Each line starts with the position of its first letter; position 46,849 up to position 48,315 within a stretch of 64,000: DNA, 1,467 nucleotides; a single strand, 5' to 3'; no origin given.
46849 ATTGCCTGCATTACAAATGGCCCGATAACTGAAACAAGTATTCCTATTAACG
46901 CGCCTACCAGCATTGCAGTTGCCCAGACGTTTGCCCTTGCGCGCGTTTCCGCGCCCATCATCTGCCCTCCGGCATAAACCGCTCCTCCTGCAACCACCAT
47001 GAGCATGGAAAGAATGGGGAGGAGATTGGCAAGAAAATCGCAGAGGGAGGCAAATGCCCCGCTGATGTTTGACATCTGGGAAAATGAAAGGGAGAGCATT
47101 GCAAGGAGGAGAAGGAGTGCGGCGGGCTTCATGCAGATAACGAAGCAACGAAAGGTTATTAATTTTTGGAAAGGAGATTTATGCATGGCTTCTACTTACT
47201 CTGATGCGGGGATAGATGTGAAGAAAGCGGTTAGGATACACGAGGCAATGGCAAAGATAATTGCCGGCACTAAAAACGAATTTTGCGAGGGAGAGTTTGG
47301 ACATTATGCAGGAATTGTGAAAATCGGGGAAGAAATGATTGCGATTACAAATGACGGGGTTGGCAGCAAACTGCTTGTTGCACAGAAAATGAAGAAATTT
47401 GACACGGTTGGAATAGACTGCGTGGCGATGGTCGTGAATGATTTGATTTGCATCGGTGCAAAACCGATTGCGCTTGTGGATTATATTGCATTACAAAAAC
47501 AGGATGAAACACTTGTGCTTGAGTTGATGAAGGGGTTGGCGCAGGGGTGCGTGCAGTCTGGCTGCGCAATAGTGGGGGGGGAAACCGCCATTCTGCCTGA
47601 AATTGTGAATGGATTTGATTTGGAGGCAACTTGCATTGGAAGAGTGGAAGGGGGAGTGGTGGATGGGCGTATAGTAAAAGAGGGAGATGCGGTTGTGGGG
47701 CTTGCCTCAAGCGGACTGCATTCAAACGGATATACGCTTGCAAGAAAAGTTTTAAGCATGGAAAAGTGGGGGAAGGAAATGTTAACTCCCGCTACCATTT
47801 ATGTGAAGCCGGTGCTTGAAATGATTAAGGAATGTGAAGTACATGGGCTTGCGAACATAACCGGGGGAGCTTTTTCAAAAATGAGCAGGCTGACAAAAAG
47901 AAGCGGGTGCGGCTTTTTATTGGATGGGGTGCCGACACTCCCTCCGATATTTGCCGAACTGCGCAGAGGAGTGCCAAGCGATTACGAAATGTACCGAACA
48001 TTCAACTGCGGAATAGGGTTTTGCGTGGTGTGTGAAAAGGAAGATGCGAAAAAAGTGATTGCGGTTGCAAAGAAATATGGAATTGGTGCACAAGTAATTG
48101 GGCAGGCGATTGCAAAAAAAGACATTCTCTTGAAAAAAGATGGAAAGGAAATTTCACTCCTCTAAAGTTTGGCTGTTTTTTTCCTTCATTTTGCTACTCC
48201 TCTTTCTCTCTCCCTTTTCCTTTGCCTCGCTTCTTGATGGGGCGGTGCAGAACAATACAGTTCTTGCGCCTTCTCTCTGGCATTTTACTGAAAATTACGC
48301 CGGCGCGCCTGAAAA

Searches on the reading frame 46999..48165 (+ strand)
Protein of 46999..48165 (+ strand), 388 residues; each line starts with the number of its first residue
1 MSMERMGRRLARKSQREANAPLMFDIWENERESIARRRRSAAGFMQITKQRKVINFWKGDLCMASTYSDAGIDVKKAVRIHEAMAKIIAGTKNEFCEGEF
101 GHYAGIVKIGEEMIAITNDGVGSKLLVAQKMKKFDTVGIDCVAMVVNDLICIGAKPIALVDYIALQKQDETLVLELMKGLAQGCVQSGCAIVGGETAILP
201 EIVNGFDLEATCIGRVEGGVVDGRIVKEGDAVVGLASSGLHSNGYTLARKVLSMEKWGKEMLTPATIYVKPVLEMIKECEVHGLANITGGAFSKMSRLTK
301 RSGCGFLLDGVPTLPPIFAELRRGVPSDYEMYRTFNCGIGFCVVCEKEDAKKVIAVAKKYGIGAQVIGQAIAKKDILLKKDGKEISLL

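Call 95: search_protein_families(library=ncbifam, proteins=[window:46999-48165:+], max_evalue=0.00001)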
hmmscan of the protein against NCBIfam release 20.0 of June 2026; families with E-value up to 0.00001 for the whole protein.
window:46999-48165:+ (388 aa): 11 families
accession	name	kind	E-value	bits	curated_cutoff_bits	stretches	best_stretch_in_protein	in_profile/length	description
TIGR00878.1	purM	equivalog_domain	6.4e-96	321.4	236.35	1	66-371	2-330/332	phosphoribosylformylglycinamidine cyclo-ligase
TIGR01379.1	thiL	equivalog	9.7e-16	57.6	184.15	1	98-386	21-310/320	thiamine-phosphate kinase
TIGR03267.1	methan_mark_2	hypoth_equivalog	3.1e-14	52.8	365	1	93-384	33-309/323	methanogenesis marker 2 protein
NF004353.0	PRK05731.2-2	equivalog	2.2e-12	46.7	301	1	86-305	4-217/311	thiamine-phosphate kinase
TIGR02124.1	hypE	equivalog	2.7e-10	39.7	251.6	1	135-375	63-305/332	hydrogenase expression/formation protein HypE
TIGR01736.1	FGAM_synth_II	equivalog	1.8e-09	36.5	525.75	1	145-386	97-346/718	phosphoribosylformylglycinamidine synthase subunit PurL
TIGR04049.1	AIR_rel_sll0787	hypoth_equivalog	3.8e-09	36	321.3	1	70-233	12-165/318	sll0787 family AIR synthase-like protein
NF002290.1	PRK01213.1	equivalog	4.1e-08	31.9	648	0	145-235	97-192/723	phosphoribosylformylglycinamidine synthase subunit PurL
NF004351.0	PRK05731.1-4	equivalog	9.5e-08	31.5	324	1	136-305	73-239/321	thiamine-phosphate kinase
NF004354.0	PRK05731.2-3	equivalog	3.4e-06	26.6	204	1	136-308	46-213/273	thiamine-phosphate kinase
TIGR00476.1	selD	equivalog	6.6e-06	25.5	125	0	145-324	84-264/311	selenide, water dikinase SelD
